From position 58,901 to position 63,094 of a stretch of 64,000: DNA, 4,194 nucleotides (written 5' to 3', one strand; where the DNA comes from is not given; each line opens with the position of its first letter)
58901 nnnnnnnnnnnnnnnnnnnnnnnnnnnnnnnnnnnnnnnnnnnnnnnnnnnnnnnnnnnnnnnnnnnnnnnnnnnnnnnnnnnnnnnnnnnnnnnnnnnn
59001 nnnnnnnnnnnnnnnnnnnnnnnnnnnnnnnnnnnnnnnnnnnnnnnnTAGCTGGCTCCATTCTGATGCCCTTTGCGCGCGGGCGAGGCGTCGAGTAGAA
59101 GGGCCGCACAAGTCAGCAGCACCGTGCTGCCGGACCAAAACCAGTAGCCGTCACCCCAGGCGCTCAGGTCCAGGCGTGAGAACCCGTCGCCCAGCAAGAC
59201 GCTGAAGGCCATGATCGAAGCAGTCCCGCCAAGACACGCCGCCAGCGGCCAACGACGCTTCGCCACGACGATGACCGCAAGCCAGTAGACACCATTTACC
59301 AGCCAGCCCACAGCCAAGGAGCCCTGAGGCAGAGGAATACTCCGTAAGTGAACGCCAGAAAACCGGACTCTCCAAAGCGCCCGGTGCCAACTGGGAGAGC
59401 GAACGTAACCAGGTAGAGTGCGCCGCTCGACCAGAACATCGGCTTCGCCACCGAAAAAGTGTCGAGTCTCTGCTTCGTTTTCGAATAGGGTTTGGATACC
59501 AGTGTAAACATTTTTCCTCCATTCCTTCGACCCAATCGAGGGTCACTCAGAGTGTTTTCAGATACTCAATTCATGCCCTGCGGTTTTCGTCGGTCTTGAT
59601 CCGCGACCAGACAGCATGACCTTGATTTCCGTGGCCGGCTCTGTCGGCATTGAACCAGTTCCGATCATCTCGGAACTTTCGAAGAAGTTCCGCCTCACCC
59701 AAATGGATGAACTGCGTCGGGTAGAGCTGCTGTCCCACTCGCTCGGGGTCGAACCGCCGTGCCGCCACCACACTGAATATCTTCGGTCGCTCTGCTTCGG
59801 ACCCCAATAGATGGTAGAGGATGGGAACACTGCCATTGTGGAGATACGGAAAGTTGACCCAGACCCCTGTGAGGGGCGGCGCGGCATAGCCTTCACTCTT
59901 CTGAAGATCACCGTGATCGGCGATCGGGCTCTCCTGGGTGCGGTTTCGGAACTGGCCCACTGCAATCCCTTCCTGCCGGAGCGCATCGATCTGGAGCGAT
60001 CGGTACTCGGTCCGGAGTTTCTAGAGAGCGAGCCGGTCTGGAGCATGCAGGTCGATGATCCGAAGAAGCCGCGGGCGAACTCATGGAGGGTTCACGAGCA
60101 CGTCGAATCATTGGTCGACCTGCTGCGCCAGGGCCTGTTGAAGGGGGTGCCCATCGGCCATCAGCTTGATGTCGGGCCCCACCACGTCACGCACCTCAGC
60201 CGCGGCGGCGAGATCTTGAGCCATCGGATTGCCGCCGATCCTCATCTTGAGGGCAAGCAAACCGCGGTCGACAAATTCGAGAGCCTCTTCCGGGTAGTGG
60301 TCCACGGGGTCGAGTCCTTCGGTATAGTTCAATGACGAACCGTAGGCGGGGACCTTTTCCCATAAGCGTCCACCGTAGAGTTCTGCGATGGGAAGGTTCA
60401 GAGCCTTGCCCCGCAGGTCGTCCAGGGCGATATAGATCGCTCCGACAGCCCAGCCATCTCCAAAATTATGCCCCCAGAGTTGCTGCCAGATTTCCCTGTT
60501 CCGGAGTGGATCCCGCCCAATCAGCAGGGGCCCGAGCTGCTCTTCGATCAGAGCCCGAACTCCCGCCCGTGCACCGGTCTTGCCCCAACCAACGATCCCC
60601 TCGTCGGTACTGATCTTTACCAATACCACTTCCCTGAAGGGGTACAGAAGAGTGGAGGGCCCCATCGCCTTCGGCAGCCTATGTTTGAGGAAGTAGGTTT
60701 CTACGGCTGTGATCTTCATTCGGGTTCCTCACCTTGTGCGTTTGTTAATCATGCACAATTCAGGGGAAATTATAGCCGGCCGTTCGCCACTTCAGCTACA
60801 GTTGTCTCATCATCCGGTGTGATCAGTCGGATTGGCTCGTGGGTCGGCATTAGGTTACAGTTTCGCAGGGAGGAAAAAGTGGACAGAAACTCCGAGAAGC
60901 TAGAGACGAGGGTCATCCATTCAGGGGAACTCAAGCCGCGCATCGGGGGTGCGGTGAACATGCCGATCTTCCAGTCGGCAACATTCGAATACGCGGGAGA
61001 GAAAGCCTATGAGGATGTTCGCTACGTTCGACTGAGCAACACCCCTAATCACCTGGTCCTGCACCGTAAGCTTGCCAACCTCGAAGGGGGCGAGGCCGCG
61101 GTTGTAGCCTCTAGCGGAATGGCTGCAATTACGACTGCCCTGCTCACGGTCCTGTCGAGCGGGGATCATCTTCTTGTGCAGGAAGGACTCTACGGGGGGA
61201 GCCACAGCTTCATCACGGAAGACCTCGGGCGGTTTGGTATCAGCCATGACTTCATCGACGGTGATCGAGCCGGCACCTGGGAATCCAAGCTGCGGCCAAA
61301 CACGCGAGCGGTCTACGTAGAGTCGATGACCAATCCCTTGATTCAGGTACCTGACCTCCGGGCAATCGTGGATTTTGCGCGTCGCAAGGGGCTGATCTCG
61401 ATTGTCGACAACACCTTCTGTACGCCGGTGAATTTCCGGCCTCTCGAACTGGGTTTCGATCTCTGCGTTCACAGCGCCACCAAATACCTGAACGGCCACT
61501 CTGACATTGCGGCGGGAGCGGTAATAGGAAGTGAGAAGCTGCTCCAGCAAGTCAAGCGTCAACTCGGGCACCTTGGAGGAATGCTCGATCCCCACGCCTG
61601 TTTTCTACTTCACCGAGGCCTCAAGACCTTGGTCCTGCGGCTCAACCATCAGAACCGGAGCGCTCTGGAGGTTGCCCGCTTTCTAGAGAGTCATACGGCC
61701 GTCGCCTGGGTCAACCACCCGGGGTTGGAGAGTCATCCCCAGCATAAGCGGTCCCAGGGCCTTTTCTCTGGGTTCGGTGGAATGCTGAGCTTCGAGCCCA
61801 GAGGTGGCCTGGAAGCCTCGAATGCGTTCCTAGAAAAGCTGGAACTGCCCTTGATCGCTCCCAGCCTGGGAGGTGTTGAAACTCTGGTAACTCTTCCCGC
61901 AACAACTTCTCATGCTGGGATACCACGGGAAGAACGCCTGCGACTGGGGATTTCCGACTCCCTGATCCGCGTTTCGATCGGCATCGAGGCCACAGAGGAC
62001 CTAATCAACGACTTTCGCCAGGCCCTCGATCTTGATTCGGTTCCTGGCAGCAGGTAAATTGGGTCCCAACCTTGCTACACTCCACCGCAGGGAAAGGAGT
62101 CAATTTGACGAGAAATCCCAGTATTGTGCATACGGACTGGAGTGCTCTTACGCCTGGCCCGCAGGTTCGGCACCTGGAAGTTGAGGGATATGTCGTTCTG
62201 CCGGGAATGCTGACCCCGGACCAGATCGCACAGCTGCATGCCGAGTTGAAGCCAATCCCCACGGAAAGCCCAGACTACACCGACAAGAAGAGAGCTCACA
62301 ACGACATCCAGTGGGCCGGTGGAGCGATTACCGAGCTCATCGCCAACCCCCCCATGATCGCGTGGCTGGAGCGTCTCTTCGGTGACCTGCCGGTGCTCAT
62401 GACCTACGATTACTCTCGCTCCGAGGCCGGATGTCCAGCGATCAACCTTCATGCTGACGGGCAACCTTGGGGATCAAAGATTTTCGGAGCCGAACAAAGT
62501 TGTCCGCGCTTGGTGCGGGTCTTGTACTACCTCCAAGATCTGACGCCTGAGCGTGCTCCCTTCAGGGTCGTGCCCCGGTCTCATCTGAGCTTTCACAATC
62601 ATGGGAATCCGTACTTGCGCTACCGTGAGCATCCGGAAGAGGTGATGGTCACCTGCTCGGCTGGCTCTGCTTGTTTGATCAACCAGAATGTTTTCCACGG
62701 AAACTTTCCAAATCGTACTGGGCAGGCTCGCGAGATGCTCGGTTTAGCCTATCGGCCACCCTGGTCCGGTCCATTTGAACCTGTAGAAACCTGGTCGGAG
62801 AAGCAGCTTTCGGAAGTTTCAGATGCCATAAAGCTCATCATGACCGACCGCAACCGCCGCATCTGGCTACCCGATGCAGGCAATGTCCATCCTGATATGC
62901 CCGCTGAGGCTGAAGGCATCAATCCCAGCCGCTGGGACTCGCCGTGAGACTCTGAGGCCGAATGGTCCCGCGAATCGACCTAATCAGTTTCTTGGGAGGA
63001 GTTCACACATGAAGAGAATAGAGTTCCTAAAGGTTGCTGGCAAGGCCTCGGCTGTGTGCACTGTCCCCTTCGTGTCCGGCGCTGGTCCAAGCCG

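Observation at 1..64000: About one third of the genes in this window are broken by in-frame stops, homopolymer frameshifts or truncation.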

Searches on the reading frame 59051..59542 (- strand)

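Call 23: search_protein_families(library=pfam, max_evalue=0.1, proteins=[window:59051-59542:-])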
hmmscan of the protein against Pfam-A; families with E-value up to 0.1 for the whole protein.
window:59051-59542:- (164 aa): 1 family
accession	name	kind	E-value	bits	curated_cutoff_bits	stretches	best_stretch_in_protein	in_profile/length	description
PF11289.13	bCoV_viroporin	-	0.05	13.5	27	1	64-119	29-89/273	Betacoronavirus viroporin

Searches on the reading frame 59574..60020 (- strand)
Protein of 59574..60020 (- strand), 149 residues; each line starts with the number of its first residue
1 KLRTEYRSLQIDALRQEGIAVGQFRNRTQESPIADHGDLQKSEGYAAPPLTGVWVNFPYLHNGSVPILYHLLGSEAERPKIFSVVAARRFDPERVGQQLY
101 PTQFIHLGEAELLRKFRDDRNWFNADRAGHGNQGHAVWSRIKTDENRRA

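Call 23: search_protein_families(library=pfam, max_evalue=0.1, proteins=[window:59574-60020:-])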
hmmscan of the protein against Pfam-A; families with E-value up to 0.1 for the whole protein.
window:59574-60020:- (149 aa): 1 family
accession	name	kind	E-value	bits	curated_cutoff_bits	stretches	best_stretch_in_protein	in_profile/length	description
PF21419.2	RoxA-like_Cyt-c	-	8.4e-17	60.9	26.7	1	44-82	1-38/39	RoxA-like, cytochrome c-like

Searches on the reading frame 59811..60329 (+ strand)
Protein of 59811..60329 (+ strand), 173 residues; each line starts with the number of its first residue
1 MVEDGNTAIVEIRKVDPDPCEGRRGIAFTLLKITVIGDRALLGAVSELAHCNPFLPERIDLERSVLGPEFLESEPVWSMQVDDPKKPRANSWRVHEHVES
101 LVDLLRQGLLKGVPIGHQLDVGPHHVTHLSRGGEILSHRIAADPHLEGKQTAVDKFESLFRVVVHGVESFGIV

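Call 83: search_protein_families(library=pfam, max_evalue=0.1, proteins=[window:59811-60329:+])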
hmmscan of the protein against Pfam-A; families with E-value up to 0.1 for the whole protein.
window:59811-60329:+ (173 aa): 0 families

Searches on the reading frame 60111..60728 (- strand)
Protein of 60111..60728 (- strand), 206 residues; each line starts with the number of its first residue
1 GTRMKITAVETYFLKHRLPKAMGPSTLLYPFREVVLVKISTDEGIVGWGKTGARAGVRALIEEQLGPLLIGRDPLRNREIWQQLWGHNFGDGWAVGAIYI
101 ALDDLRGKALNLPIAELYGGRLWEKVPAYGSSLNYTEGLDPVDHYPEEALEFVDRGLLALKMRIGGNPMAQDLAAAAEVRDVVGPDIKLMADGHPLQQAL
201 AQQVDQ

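Call 23: search_protein_families(library=pfam, max_evalue=0.1, proteins=[window:60111-60728:-])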
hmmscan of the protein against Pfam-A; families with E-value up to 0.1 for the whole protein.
window:60111-60728:- (206 aa): 2 families
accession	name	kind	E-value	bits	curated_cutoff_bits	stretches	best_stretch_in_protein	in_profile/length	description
PF02746.21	MR_MLE_N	-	8.8e-17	61.8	22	1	33-119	27-117/117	Mandelate racemase / muconate lactonizing enzyme, N-terminal domain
PF13378.12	MR_MLE_C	-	2.5e-07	31.1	29.4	1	147-194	4-52/219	Enolase C-terminal domain-like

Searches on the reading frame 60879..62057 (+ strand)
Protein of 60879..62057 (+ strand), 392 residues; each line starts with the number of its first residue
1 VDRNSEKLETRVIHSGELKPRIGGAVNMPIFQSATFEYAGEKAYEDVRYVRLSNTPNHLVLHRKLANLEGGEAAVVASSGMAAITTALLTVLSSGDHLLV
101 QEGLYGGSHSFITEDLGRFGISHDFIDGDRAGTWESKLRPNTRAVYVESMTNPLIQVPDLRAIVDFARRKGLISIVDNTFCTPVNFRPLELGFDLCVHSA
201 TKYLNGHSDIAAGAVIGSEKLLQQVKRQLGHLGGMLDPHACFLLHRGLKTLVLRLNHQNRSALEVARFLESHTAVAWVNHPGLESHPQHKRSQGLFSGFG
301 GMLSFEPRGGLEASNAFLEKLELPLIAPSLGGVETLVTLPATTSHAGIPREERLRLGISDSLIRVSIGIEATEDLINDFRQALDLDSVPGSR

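Call 46: find_encoding_contigs(protein=window:60879-62057:+, flank=10000, max_places=6)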
Protein window:60879-62057:+ (392 aa): 4 contigs read that carry it; 3 places shown.
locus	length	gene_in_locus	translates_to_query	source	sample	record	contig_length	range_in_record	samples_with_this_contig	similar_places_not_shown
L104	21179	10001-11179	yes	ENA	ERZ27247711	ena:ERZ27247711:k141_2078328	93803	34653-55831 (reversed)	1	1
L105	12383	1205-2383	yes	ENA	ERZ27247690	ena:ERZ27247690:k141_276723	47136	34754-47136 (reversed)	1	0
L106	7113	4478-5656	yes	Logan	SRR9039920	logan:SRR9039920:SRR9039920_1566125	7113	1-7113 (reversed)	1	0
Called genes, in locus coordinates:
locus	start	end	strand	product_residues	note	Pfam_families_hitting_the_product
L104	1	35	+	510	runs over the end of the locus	PF00474:SSF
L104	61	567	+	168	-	PF00083:Sugar_tr (weak), PF07690:MFS_1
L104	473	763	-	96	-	-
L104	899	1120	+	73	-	-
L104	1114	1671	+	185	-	PF08668:HDOD, PF01966:HD (weak)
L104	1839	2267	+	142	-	-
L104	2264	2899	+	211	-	PF00070:Pyr_redox, PF07992:Pyr_redox_2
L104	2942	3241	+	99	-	-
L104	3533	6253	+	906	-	PF07635:PSCyt1, PF07583:PSCyt2, PF07587:PSD1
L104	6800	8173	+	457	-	PF07394:DUF1501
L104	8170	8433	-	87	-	-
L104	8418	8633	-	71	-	-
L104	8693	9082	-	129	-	PF21419:RoxA-like_Cyt-c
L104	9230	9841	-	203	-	PF02746:MR_MLE_N, PF13378:MR_MLE_C (weak)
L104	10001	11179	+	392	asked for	PF01053:Cys_Met_Meta_PP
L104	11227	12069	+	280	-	PF05721:PhyH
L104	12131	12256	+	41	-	-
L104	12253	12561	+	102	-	-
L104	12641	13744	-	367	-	PF13088:BNR_2, PF15902:Sortilin-Vps10 (faint)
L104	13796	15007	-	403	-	PF01839:FG-GAP (faint), PF13517:FG-GAP_3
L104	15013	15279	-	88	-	PF00550:PP-binding (weak)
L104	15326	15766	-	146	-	PF04909:Amidohydro_2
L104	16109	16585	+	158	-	-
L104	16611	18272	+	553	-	PF00456:Transketolase_N (weak)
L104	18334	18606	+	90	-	-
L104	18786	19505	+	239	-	PF22624:AASDHPPT_N, PF01648:ACPS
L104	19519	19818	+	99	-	-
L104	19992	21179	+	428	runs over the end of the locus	PF00909:Ammonium_transp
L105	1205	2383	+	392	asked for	PF01053:Cys_Met_Meta_PP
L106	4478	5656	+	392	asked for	PF01053:Cys_Met_Meta_PP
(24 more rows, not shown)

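Call 72: search_protein_families(library=pfam, max_evalue=0.01, proteins=[L104:15329-15766:-, L104:16109-16582:+, L104:16611-18269:+, L104:18334-18603:+, L104:13799-15007:-, L104:12644-13744:-, L104:18786-19502:+, L104:19519-19815:+, L104:15016-15279:-])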
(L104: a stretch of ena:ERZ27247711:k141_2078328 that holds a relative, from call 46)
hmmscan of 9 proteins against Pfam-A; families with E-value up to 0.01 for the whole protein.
L104:15329-15766:- (146 aa): 1 family
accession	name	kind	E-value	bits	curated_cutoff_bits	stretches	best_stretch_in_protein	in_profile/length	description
PF04909.20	Amidohydro_2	-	1.3e-08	35.4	26.4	1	4-131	134-274/289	Amidohydrolase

L104:16109-16582:+ (158 aa): 0 families

L104:16611-18269:+ (553 aa): 2 families
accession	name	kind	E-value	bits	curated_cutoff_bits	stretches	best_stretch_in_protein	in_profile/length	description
PF00456.26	Transketolase_N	-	2.7e-07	30.3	22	1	103-178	211-286/334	Transketolase, thiamine diphosphate binding domain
PF17831.6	PDH_E1_M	-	0.00041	20.2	23.2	1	327-452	95-219/229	Pyruvate dehydrogenase E1 component middle domain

L104:18334-18603:+ (90 aa): 0 families

L104:13799-15007:- (403 aa): 2 families
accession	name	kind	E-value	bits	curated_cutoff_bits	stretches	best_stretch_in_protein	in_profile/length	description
PF13517.12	FG-GAP_3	-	8.9e-39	132.4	26.9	7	213-274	1-60/61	FG-GAP-like repeat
PF01839.29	FG-GAP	-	7.1e-17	61.3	22.1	1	208-227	4-23/37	FG-GAP repeat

L104:12644-13744:- (367 aa): 2 families
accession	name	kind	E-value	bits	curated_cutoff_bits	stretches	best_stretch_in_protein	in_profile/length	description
PF13088.12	BNR_2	-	1.4e-90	303.9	31.4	1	72-342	3-277/277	BNR repeat-like domain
PF15902.12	Sortilin-Vps10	-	8.2e-06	25.3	33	1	206-318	5-113/446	Sortilin, neurotensin receptor 3,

L104:18786-19502:+ (239 aa): 2 families
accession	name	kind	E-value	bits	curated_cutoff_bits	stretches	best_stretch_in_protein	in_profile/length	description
PF01648.25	ACPS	-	2.2e-13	50.7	25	1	96-166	2-78/111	4'-phosphopantetheinyl transferase superfamily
PF22624.1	AASDHPPT_N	-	5.1e-08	33.5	27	1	22-89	26-96/100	4'-phosphopantetheinyl transferase, N-terminal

L104:19519-19815:+ (99 aa): 0 families

L104:15016-15279:- (88 aa): 1 family
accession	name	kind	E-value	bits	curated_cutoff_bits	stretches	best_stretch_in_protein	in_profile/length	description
PF00550.31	PP-binding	-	8e-07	29.7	20.8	1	8-77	1-66/67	Phosphopantetheine attachment site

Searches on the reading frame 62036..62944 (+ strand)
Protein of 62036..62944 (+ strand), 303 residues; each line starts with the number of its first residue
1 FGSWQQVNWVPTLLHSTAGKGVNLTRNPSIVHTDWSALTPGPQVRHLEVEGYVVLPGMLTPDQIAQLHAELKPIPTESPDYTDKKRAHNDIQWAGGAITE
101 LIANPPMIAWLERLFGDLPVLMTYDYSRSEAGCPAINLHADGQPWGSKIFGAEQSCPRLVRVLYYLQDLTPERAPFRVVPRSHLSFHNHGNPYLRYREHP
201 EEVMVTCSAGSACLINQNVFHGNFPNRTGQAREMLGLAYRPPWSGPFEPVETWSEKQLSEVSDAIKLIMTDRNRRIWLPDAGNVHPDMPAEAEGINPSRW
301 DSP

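Call 26: search_protein_families(library=pfam, max_evalue=0.1, proteins=[window:62036-62944:+])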
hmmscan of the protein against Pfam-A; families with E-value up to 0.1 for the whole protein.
window:62036-62944:+ (303 aa): 1 family
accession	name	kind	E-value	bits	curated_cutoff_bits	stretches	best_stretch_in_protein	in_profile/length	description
PF05721.19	PhyH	-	1.1e-15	59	22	1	49-233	3-212/213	Phytanoyl-CoA dioxygenase (PhyH)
